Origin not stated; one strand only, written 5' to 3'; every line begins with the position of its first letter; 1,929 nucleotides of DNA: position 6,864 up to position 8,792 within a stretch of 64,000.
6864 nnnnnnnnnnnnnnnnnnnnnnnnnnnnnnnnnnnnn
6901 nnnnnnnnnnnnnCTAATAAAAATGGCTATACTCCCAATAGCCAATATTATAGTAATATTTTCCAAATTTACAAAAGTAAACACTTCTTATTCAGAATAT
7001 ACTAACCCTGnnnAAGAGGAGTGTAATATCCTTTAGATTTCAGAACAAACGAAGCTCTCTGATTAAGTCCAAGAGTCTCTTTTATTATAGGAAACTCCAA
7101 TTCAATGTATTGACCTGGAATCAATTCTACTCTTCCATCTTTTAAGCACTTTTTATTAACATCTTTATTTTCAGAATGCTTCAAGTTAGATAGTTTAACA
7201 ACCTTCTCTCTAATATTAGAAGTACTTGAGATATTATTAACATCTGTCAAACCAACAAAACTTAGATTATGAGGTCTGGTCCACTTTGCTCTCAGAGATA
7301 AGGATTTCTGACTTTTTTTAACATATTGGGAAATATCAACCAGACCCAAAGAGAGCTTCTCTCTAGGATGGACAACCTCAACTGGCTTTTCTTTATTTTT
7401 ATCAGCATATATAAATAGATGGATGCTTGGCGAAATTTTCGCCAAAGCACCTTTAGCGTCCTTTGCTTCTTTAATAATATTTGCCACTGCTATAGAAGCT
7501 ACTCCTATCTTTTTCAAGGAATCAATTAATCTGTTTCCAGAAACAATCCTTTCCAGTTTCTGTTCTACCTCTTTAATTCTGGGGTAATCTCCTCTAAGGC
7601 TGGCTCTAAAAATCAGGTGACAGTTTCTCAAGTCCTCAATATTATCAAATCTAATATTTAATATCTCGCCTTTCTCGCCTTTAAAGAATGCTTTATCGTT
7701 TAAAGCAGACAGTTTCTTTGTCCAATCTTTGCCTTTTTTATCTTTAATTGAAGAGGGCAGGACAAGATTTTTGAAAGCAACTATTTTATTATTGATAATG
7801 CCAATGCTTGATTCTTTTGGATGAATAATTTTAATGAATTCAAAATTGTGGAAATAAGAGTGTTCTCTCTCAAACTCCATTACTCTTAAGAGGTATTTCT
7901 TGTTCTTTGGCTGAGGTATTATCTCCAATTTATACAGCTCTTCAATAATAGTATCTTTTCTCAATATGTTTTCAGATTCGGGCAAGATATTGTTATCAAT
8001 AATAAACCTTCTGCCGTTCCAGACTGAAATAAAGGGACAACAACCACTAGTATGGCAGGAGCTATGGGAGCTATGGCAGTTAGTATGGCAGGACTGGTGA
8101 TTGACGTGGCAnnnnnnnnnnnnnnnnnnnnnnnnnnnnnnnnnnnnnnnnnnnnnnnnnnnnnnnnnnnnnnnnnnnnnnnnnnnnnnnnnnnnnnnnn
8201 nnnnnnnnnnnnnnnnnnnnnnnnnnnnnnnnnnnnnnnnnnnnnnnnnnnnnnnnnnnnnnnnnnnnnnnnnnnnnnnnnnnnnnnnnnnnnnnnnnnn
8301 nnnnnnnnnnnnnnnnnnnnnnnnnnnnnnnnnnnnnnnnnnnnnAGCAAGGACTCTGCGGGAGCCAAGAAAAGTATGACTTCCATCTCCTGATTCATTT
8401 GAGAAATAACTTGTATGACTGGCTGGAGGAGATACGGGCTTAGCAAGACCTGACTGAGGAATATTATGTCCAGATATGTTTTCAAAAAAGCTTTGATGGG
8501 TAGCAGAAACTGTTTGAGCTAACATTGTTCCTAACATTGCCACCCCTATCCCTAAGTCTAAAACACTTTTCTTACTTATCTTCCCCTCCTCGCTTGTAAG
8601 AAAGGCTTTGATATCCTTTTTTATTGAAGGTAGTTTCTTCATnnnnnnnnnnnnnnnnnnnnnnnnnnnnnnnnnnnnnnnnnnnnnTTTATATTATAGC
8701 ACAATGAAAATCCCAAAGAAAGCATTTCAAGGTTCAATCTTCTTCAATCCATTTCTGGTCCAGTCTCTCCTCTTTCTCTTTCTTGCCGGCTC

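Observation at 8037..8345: Perfect (His-Xaa-Ser)x26 tract followed by a Cys/His cluster, encoded by a GC-rich 9-nt repeat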

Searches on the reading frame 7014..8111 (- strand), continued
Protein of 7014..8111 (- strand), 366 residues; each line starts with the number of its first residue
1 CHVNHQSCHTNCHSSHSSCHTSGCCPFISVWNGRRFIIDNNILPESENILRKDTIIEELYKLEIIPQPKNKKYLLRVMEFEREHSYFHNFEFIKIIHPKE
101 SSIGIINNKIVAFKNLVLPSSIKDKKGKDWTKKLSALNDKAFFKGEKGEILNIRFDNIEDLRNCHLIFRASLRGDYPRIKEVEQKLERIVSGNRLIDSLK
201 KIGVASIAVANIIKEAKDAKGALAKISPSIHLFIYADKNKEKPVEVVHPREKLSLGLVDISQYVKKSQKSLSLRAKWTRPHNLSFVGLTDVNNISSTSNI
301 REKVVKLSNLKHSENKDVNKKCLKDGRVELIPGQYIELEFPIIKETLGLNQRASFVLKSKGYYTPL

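Call 62: search_protein_families(library=ncbifam, proteins=[P0001, P0003, P0006, P0009, P0018, P0032, P0033, P0036, L008:9368-11038:+, L009:3311-4825:+], max_evalue=0.001)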
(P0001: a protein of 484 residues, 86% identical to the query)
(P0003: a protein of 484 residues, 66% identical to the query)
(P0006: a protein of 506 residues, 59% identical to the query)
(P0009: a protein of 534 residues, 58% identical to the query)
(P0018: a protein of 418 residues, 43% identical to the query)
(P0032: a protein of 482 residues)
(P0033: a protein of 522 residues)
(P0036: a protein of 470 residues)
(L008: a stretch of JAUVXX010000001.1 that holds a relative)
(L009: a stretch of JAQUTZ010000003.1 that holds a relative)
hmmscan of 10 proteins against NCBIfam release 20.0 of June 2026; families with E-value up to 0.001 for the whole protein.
P0001 (484 aa): 2 families
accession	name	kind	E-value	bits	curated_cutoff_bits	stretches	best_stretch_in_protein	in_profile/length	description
NF038309.1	HisXaaSer_A3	equivalog_domain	3.4e-12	46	65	1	6-71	2-67/81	His-Xaa-Ser repeat protein HxsA3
NF038313.3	HisXaaSer_A4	exception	7e-11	42.9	55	0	65-130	40-92/93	His-Xaa-Ser repeat protein HxsA4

P0003 (484 aa): 2 families
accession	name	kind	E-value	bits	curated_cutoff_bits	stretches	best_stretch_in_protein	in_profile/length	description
NF038309.1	HisXaaSer_A3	equivalog_domain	6.5e-13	48.3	65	1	6-86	2-79/81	His-Xaa-Ser repeat protein HxsA3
NF038313.3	HisXaaSer_A4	exception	3.1e-12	47.2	55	1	5-92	1-90/93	His-Xaa-Ser repeat protein HxsA4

P0006 (506 aa): 2 families
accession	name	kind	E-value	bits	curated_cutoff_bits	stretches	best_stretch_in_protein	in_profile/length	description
NF038313.3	HisXaaSer_A4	exception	1.5e-10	41.8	55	2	123-161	54-92/93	His-Xaa-Ser repeat protein HxsA4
NF038309.1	HisXaaSer_A3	equivalog_domain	3.5e-07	29.9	65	1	5-105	2-79/81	His-Xaa-Ser repeat protein HxsA3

P0009 (534 aa): 5 families
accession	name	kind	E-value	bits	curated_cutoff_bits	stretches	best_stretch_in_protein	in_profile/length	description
NF038313.3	HisXaaSer_A4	exception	5e-29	101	55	2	3-95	2-91/93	His-Xaa-Ser repeat protein HxsA4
NF038309.1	HisXaaSer_A3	equivalog_domain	7.3e-18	64.1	65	0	348-391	6-47/81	His-Xaa-Ser repeat protein HxsA3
NF038329.2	gly_rich_SclB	equivalog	3.3e-09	36.2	325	1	69-183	127-241/442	LPXTG-anchored collagen-like adhesin Scl2/SclB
NF038330.1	adhesin_SclA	exception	1e-07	32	400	1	70-182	113-225/405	LPXTG-anchored collagen-like adhesin Scl1/SclA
NF046116.1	adhesin_Lcl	equivalog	2.1e-05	23.3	500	1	73-177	59-163/431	collagen-like adhesin Lcl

P0018 (418 aa): 2 families
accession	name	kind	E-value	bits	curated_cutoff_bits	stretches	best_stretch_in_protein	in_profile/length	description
NF038309.1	HisXaaSer_A3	equivalog_domain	2.4e-08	33.7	65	1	10-80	4-75/81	His-Xaa-Ser repeat protein HxsA3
NF038313.3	HisXaaSer_A4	exception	2.4e-05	25.2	55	1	9-80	3-74/93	His-Xaa-Ser repeat protein HxsA4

P0032 (482 aa): 1 family
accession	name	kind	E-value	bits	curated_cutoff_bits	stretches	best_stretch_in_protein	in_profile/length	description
NF038309.1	HisXaaSer_A3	equivalog_domain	1.7e-08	34.1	65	1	6-55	1-50/81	His-Xaa-Ser repeat protein HxsA3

P0033 (522 aa): 0 families

P0036 (470 aa): 2 families
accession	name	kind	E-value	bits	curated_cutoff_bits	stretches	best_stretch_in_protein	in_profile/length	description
NF038313.3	HisXaaSer_A4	exception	1.2e-10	42.2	55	1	5-120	2-91/93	His-Xaa-Ser repeat protein HxsA4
NF038309.1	HisXaaSer_A3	equivalog_domain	1.1e-07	31.6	65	1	5-85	2-75/81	His-Xaa-Ser repeat protein HxsA3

L008:9368-11038:+ (556 aa): 3 families
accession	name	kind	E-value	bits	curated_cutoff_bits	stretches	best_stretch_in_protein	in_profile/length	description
NF038313.3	HisXaaSer_A4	exception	3.7e-22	79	55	1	4-99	2-92/93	His-Xaa-Ser repeat protein HxsA4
NF038309.1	HisXaaSer_A3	equivalog_domain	3.2e-20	71.7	65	1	3-90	1-81/81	His-Xaa-Ser repeat protein HxsA3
NF038329.2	gly_rich_SclB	equivalog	0.00015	20.8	325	1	79-169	122-212/442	LPXTG-anchored collagen-like adhesin Scl2/SclB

L009:3311-4825:+ (504 aa): 4 families
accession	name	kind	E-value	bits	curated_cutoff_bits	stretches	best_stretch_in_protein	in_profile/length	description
NF038313.3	HisXaaSer_A4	exception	5.5e-26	91.3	55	0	122-166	48-92/93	His-Xaa-Ser repeat protein HxsA4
NF038309.1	HisXaaSer_A3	equivalog_domain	4.9e-17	61.5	65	1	3-88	1-81/81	His-Xaa-Ser repeat protein HxsA3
NF038329.2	gly_rich_SclB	equivalog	5.2e-07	28.9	325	1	52-165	118-231/442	LPXTG-anchored collagen-like adhesin Scl2/SclB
NF038330.1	adhesin_SclA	exception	1.9e-05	24.5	400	1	53-165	113-234/405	LPXTG-anchored collagen-like adhesin Scl1/SclA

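Call 67: fold_search(model_id=the predicted structure, library=pdb)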
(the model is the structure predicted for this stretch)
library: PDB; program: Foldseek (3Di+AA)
matches with E <= 10: 679; with E <= 0.001: 0
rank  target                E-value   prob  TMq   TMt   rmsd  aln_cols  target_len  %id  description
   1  4aw7_A                2.2e-03  0.91  0.20  0.14  13.7       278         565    6  BpGH86A: A beta-porphyranase of glycoside hydrolase family 86 from the human gut bacterium Bacteroides plebeius (released 2012-07-25)
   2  3nru_D                4.8e-03  0.95  0.19  0.38  12.2       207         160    6  Ligand binding domain of EPHA7 (released 2010-12-08)
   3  5by3                  5.4e-03  0.99  0.21  0.11   7.6       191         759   11  A novel family GH115 4-O-Methyl-alpha-glucuronidase, BtGH115A, with specificity for decorated arabinogalactans (released 2015-07-22)
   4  3mbw_A                6.3e-03  0.77  0.18  0.22  15.2       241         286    7  Crystal structure of the human ephrin A2 LBD and CRD domains in complex with ephrin A1 (released 2010-06-09)
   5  4w4z_A                6.6e-03  0.97  0.20  0.38   9.8       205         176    9  Structure of the EphA4 LBD in complex with peptide (released 2014-10-08)
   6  3nru_B                6.6e-03  0.90  0.18  0.36  10.8       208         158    6  Ligand binding domain of EPHA7 (released 2010-12-08)
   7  5jr2_A                9.7e-03  0.91  0.19  0.34  10.0       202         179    9  Crystal structure of the EphA4 LBD in complex with APYd3 peptide inhibitor (released 2016-07-06)
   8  4w50_A                1.1e-02  0.89  0.18  0.34  10.2       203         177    9  Structure of the EphA4 LBD in complex with peptide (released 2014-10-08)
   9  9cy8_A                1.6e-02  0.97  0.24  0.45   7.6       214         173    9  Constrained b-hairpins targeting the EphA4 ligand binding domain (released 2024-12-25)
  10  3czu_A                1.7e-02  0.75  0.18  0.34  12.8       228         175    6  Crystal structure of the human ephrin A2- ephrin A1 complex (released 2008-08-12)
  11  4m4r_A                1.8e-02  0.60  0.18  0.13  14.2       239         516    8  Epha4 ectodomain complex with ephrin a5 (released 2013-10-30)
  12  8trv_A                2.2e-02  0.82  0.18  0.22  11.4       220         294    5  Structure of the EphA2 LBDCRD bound to FabS1C_C1 (released 2024-07-17)
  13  2x10                  2.2e-02  0.57  0.17  0.14  13.8       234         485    7  Crystal structure of the complete EphA2 ectodomain (released 2010-03-16)
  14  5ta5_B                2.2e-02  0.47  0.20  0.13  14.9       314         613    7  Crystal structure of BuGH86wt in complex with neoagarooctaose (released 2017-09-13)
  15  5ta0_B                2.2e-02  0.38  0.18  0.12  15.7       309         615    8  Crystal structure of BuGH86E322Q in complex with neoagarooctaose (released 2017-09-13)
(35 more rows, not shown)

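Call 69: search_protein_families(library=pfam, proteins=[L013:6603-7751:+, L014:7828-8976:+, L001:9517-9981:+, L014:5411-5896:+, L013:3860-4387:+], max_evalue=0.01)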
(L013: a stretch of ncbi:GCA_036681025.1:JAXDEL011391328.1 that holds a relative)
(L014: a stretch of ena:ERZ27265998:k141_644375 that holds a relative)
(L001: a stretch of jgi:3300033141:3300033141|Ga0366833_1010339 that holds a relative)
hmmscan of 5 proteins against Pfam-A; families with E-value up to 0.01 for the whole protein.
L013:6603-7751:+ (382 aa): 1 family
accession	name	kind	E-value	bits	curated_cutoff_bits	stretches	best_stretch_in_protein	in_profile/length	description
PF01478.23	Peptidase_A24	-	1.1e-05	26.3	26.5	1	11-125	2-89/104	Type IV leader peptidase family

L014:7828-8976:+ (382 aa): 1 family
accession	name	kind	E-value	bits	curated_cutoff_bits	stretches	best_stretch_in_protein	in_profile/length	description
PF01478.23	Peptidase_A24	-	3.5e-06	27.8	26.5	1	14-129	3-89/104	Type IV leader peptidase family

L001:9517-9981:+ (154 aa): 0 families

L014:5411-5896:+ (161 aa): 0 families

L013:3860-4387:+ (175 aa): 1 family
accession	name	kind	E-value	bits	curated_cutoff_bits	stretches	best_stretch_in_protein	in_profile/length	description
PF12725.13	DUF3810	-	0.00028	20.8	28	1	6-50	62-107/311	Protein of unknown function (DUF3810)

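Call 70: search_protein_families(library=ncbifam, proteins=[P0057, P0059, P0049, L013:6603-7751:+, L014:7828-8976:+, L001:9517-9981:+], max_evalue=0.01)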
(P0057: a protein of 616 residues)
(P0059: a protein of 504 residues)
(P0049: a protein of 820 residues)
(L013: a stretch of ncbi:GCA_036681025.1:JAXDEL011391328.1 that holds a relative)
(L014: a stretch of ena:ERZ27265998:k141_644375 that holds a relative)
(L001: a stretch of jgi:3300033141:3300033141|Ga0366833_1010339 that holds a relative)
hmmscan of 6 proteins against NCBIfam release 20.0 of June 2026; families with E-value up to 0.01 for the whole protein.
P0057 (616 aa): 0 families

P0059 (504 aa): 0 families

P0049 (820 aa): 0 families

L013:6603-7751:+ (382 aa): 0 families

L014:7828-8976:+ (382 aa): 0 families

L001:9517-9981:+ (154 aa): 0 families

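Call 71: find_related_loci(query=A1, collection=metagenome_contigs, flank=8000)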
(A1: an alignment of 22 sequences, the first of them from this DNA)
Query A1 (366 aa) in metagenome_contigs; peptide patterns used: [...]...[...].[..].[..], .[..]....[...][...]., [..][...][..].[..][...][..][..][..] (x = any residue, [..] = any of these).
600 stretches matched a pattern (row limit reached: there are more); 7 encode a relative of the query (tblastn E <= 1e-3); 7 distinct loci.
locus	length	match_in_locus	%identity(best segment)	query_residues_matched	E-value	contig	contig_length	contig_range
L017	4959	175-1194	55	25-366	3e-125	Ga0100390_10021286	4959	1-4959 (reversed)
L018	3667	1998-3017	48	24-364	4e-111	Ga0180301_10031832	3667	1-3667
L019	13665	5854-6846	44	19-363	7e-85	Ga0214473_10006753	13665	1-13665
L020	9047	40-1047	42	24-363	1e-83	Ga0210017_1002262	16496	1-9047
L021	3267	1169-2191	43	13-363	5e-84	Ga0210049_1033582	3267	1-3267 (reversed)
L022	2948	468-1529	39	25-363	3e-78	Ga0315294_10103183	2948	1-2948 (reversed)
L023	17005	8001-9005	44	22-366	9e-84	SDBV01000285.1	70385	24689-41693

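Call 73: find_related_loci(query=A1, collection=viral_contigs, flank=5000)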
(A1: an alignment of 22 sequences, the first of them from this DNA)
Query A1 (366 aa) in viral_contigs; peptide patterns used: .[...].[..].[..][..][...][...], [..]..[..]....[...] (x = any residue, [..] = any of these).
28 stretches matched a pattern, but none encodes a relative of the query by tblastn (E <= 1e-3).

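Call 78: list_cluster_members(proteins=[P0045, P0049, P0053, P0055, P0057, P0059, P0061, P0076, P0087, P0139])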
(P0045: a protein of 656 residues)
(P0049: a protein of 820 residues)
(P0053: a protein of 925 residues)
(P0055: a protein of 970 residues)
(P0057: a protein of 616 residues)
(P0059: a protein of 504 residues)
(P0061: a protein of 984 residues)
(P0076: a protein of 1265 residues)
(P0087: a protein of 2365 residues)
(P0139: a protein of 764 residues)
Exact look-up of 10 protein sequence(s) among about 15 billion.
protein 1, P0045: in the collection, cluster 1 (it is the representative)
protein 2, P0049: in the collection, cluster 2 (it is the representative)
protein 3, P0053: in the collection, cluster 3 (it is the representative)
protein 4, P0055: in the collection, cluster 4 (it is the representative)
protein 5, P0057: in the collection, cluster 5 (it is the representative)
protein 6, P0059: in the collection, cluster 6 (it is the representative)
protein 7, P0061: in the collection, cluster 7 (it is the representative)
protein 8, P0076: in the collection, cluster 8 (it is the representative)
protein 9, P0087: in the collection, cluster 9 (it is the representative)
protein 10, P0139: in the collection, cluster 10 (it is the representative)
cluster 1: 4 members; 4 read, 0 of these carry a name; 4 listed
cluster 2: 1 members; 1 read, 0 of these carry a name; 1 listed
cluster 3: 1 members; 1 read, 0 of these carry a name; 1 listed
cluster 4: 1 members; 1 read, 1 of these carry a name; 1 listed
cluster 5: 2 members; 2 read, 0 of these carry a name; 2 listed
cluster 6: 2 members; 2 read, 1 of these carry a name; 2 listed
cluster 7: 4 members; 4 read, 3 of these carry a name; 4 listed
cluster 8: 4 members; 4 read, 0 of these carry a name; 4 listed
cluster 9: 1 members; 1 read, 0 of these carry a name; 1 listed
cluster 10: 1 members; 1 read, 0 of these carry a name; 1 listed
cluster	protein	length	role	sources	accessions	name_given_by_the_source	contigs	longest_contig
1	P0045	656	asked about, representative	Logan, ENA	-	-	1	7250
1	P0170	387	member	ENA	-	-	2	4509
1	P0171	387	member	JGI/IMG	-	-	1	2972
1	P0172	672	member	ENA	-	-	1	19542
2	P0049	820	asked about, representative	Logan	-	-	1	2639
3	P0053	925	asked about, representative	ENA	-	-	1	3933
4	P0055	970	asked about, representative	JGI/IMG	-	hypothetical protein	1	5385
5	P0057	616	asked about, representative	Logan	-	-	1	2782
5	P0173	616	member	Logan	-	-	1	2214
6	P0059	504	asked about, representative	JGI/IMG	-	hypothetical protein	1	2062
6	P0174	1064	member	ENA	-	-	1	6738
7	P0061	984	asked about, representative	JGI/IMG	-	-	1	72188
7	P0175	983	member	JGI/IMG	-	hypothetical protein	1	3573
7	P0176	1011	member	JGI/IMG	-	hypothetical protein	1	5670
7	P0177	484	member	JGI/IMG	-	hypothetical protein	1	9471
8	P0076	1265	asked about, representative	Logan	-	-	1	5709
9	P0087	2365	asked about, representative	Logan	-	-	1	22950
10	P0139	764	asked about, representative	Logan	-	-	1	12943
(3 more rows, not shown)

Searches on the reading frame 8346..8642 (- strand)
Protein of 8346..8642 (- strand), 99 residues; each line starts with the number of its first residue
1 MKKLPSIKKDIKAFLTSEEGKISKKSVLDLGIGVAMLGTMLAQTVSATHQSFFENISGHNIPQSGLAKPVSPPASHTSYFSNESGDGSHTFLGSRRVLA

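Call 42: find_homologous_proteins(query=window:8346-8642:-, max_evalue=0.01)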
Query seq(99 aa) (99 aa): 3 proteins with E <= 0.01 among 4 candidates.
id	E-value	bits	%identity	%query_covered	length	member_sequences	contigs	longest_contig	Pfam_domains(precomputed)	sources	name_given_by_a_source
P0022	6.3e-20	89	78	60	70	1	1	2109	-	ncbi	-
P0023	5.6e-11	61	59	55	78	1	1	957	-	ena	-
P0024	4.2e-5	42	52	62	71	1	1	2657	-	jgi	-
